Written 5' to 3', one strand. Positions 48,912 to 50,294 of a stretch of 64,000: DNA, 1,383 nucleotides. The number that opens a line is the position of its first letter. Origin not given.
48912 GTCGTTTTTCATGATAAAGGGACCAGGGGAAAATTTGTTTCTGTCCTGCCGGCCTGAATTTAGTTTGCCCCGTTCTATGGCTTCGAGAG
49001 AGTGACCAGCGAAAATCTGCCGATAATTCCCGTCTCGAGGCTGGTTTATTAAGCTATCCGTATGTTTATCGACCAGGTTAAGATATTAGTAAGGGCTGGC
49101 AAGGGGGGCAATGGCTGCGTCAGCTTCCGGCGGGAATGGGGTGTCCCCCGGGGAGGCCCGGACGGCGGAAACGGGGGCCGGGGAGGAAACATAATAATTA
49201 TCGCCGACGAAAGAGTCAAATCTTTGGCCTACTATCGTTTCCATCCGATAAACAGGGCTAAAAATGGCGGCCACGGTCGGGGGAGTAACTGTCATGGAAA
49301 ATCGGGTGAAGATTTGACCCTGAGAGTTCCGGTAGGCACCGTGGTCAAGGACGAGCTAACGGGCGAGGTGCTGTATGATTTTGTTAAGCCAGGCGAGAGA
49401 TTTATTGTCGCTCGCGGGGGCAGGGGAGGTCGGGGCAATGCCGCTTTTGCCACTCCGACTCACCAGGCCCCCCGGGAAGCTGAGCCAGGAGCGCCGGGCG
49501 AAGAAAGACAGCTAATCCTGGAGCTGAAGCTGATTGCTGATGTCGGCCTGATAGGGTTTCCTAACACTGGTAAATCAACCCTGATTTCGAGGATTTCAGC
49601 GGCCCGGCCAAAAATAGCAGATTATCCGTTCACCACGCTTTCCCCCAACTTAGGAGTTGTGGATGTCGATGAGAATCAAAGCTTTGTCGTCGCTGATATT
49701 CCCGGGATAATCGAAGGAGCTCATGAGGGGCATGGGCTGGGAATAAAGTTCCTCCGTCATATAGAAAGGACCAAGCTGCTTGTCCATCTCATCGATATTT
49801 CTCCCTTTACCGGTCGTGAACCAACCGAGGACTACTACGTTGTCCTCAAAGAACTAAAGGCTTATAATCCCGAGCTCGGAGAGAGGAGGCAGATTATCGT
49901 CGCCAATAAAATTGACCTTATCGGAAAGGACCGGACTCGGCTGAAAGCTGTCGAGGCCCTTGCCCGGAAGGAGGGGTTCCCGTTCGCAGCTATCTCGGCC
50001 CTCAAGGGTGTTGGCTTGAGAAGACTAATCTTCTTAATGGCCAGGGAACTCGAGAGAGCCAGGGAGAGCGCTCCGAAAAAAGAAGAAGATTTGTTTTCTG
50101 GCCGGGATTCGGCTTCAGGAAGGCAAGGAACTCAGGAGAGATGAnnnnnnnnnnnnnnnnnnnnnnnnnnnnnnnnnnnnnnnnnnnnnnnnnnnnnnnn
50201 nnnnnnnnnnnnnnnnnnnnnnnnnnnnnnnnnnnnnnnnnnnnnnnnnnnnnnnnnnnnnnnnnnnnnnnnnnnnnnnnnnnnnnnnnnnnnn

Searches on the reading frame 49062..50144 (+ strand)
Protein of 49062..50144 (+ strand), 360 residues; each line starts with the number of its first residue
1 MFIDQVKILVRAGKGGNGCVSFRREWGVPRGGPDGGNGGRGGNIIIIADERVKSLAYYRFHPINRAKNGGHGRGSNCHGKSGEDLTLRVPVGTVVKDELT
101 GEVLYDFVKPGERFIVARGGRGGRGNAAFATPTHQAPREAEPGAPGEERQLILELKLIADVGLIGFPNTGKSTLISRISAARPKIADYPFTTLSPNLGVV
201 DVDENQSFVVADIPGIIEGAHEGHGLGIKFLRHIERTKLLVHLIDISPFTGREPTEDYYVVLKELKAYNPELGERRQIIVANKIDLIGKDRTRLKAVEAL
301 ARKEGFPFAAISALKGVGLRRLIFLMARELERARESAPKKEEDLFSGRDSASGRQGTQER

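Call 20: search_protein_families(library=ncbifam, proteins=[window:49062-50144:+], max_evalue=0.00001)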
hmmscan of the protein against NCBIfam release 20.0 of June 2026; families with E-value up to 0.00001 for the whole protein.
window:49062-50144:+ (360 aa): 15 families
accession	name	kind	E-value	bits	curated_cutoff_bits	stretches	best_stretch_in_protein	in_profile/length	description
NF008955.0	PRK12297.1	equivalog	6.4e-145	483.3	406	1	1-343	2-341/429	GTPase ObgE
TIGR02729.1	Obg_CgtA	equivalog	5.1e-137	456.3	280.25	1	2-329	1-327/329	Obg family GTPase CgtA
NF008956.1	PRK12299.1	equivalog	7.3e-136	452.4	300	1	1-330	1-325/327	GTPase ObgE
NF008954.1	PRK12296.1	equivalog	2e-120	402.4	377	1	2-342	4-351/470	GTPase ObgE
NF007171.0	PRK09602.1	subfamily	8.9e-22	77.5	387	2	210-253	77-120/397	YchF-related putative GTPase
TIGR03156.1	GTP_HflX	equivalog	3.3e-16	59.2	216.75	1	158-328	189-349/351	GTPase HflX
TIGR00092.1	TIGR00092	equivalog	1.2e-15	57.5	279.2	1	161-244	5-105/368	redox-regulated ATPase YchF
NF008280.0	PRK11058.1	equivalog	7.9e-15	54.6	441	1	158-324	197-355/426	ribosome rescue GTPase HflX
NF000908.1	PRK00089.1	equivalog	3.9e-13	49.3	237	1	161-333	6-170/291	GTPase Era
TIGR00231.1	small_GTP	domain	4e-10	39.7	42.5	1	160-321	5-157/164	GTP-binding protein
TIGR00436.1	era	equivalog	9.5e-10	38.3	116.25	1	161-335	3-168/270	GTPase Era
TIGR03594.1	GTPase_EngA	equivalog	3e-09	36.4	306.7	1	161-340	3-170/432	ribosome biogenesis GTPase Der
TIGR03596.1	GTPase_YlqF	equivalog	1.2e-07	31.4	208.2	0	163-224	123-181/276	ribosome biogenesis GTPase YlqF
TIGR00437.1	feoB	equivalog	1.9e-06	26.9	315.65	0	165-328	1-152/594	ferrous iron transport protein B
TIGR03597.1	GTPase_YqeH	equivalog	5.2e-06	25.9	297.4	0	159-234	156-233/361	ribosome biogenesis GTPase YqeH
